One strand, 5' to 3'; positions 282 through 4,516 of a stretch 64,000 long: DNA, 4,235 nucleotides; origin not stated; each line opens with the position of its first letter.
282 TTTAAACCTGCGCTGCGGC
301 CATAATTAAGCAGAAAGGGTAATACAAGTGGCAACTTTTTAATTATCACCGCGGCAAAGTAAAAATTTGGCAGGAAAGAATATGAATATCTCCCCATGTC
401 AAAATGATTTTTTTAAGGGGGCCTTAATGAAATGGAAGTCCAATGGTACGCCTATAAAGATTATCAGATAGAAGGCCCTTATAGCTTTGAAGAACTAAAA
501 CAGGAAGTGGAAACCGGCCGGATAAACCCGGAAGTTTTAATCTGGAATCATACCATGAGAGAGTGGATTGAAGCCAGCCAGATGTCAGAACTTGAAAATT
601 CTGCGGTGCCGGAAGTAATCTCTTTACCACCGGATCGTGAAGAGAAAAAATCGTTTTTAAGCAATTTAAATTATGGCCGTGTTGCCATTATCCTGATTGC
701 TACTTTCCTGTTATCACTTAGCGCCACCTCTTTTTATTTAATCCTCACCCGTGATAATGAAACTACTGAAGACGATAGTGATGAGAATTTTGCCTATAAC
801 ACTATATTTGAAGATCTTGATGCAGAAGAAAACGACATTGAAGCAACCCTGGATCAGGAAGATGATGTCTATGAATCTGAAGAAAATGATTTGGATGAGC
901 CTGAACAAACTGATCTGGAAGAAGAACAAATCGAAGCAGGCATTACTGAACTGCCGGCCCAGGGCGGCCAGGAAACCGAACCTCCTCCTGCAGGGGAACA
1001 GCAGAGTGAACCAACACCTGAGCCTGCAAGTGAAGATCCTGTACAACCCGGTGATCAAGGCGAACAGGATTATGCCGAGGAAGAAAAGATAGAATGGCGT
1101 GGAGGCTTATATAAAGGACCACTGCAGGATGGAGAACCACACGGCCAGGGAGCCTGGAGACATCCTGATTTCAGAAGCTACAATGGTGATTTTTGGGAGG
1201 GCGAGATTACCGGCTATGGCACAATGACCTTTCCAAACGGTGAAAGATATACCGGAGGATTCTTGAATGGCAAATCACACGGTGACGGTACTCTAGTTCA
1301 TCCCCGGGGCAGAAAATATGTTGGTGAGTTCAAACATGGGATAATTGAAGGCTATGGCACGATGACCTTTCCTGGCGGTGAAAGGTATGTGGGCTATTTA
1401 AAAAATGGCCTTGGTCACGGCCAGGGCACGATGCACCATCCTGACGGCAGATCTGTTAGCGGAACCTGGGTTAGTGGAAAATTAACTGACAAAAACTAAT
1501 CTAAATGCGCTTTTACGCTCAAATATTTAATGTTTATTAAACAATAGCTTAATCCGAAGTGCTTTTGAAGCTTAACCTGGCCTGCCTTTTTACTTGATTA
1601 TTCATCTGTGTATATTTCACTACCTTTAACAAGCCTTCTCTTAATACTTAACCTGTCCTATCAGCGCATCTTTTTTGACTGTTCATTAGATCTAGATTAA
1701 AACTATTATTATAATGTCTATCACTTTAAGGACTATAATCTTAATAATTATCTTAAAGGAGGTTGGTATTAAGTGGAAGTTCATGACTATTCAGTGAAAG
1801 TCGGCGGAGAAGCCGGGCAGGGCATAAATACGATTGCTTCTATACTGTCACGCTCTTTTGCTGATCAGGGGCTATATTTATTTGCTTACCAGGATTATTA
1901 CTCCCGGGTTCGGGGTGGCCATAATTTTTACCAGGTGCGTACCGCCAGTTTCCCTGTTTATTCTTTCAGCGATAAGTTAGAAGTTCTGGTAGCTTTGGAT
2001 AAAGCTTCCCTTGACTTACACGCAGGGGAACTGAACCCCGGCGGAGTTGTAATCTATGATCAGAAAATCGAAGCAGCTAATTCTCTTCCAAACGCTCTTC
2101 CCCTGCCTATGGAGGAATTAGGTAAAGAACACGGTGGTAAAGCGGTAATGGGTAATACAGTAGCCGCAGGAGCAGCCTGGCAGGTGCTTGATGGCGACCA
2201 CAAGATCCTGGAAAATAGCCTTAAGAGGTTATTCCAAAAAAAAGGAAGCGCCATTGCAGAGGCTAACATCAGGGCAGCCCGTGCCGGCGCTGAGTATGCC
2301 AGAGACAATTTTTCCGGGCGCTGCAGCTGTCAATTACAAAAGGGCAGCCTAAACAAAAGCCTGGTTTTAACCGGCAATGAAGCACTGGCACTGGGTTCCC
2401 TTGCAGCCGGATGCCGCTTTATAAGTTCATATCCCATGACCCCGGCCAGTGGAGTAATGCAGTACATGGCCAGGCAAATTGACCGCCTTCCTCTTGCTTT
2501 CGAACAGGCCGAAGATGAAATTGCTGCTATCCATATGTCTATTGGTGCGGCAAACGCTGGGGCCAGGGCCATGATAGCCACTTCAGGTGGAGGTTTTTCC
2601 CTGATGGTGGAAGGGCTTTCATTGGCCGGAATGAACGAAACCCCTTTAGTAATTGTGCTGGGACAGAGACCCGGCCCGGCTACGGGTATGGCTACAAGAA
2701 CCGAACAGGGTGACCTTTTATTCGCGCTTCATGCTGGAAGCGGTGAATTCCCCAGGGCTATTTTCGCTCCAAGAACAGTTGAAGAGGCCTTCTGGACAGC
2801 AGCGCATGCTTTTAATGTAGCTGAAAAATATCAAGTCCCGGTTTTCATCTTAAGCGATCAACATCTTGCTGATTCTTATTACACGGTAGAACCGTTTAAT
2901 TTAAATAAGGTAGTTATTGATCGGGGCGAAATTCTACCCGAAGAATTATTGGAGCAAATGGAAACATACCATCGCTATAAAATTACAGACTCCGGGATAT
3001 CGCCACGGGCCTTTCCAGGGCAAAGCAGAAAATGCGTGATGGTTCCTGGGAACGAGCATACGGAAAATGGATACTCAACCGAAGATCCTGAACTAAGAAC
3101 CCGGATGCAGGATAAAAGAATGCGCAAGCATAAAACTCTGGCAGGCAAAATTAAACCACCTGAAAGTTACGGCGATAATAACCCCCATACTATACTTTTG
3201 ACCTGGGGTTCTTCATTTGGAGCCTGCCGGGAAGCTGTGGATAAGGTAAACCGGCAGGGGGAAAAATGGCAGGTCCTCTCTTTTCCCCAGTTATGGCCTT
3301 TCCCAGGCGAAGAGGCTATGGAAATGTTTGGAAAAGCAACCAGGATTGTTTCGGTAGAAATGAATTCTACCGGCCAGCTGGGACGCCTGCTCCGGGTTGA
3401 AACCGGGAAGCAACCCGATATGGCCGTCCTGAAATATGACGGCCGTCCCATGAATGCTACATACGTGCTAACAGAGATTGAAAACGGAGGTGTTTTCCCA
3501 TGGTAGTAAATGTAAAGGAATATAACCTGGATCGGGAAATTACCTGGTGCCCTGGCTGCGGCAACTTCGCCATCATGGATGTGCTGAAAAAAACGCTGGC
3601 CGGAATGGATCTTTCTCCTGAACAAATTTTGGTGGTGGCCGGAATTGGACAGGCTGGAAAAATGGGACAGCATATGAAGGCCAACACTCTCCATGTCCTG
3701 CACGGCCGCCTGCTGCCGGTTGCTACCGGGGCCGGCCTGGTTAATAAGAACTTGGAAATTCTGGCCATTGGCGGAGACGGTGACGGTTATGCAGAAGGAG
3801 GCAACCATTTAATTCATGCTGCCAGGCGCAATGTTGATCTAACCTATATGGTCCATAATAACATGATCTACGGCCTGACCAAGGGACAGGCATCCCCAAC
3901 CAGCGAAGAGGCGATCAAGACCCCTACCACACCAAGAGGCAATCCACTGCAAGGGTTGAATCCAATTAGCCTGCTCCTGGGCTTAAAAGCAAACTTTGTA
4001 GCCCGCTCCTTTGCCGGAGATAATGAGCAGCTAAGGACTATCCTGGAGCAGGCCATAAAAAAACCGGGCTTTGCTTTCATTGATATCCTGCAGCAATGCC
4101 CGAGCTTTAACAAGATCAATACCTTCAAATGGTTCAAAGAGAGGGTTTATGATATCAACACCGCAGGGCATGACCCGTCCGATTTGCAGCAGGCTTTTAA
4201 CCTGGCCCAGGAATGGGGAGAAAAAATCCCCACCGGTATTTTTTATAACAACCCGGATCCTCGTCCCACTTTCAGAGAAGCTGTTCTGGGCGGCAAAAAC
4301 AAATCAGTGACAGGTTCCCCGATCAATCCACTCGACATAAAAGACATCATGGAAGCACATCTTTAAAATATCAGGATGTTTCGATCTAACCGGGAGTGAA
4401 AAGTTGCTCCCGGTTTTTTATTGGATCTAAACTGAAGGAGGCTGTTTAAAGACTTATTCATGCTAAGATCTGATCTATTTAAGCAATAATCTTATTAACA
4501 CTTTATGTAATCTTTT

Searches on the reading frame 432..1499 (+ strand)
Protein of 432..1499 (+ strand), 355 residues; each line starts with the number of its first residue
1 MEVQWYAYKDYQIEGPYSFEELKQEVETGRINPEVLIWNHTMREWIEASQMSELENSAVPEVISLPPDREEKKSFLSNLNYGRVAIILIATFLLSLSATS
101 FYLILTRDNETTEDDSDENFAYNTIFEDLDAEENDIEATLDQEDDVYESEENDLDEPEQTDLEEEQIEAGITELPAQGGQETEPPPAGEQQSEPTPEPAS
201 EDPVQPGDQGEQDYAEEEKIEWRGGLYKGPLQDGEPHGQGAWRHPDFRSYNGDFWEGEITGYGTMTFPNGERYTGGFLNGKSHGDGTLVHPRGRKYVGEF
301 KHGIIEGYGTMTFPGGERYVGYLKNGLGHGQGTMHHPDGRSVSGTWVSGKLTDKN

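Call 32: search_protein_families(library=pfam, proteins=[window:432-1499:+], max_evalue=0.00001)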
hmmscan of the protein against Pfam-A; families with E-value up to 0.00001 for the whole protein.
window:432-1499:+ (355 aa): 2 families
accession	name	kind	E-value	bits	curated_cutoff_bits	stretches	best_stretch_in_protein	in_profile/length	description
PF02493.26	MORN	-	5.5e-14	51.6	22.5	0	296-317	1-22/23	MORN repeat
PF14237.11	GYF_2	-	9.8e-14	51.3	25.8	1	5-54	1-50/50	GYF domain 2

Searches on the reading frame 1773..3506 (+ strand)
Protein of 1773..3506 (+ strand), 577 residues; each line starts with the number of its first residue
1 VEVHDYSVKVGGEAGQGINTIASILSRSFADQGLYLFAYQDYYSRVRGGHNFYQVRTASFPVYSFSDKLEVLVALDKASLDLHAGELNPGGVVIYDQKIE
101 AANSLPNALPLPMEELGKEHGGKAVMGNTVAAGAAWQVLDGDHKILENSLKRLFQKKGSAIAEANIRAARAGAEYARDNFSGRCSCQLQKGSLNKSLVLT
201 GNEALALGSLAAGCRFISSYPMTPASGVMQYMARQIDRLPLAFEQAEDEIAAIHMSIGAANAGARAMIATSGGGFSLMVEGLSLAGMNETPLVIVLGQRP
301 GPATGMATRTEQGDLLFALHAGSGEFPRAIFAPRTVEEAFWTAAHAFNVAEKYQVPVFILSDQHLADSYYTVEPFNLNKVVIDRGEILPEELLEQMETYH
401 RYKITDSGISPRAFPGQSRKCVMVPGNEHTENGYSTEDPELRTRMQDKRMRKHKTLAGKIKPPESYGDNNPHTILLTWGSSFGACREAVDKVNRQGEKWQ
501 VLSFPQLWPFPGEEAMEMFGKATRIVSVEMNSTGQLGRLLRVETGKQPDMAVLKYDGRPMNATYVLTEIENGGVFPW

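Call 32: search_protein_families(library=pfam, proteins=[window:1773-3506:+], max_evalue=0.00001)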
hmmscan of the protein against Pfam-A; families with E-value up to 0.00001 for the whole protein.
window:1773-3506:+ (577 aa): 3 families
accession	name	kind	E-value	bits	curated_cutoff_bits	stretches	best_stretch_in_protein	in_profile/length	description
PF01855.24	POR_N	-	6.6e-59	199.9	27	1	209-444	3-227/231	Pyruvate flavodoxin/ferredoxin oxidoreductase, thiamine diP-bdg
PF01558.24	POR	-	2.1e-33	116.3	27.4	1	14-174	1-173/173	Pyruvate ferredoxin/flavodoxin oxidoreductase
PF17147.9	PFOR_II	-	1.3e-08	35.5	27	1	474-539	4-70/102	Pyruvate:ferredoxin oxidoreductase core domain II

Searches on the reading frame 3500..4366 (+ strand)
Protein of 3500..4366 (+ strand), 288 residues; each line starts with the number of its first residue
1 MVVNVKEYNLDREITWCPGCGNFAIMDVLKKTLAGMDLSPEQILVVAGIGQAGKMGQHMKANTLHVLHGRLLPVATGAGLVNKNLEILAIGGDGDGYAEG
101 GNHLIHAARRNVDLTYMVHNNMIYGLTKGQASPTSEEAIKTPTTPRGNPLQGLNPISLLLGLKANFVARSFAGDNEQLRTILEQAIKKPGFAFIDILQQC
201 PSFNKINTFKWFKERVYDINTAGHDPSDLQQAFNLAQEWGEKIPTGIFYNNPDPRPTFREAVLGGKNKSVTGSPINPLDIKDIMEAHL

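Call 32: search_protein_families(library=pfam, proteins=[window:3500-4366:+], max_evalue=0.00001)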
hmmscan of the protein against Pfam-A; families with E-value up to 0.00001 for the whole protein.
window:3500-4366:+ (288 aa): 2 families
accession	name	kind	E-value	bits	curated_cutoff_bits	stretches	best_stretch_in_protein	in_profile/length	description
PF02775.26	TPP_enzyme_C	-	1.8e-25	90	21.9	1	55-196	18-151/151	Thiamine pyrophosphate enzyme, C-terminal TPP binding domain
PF12367.13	PFO_beta_C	-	2.5e-25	88.8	24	1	200-261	1-60/66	Pyruvate ferredoxin oxidoreductase beta subunit C terminal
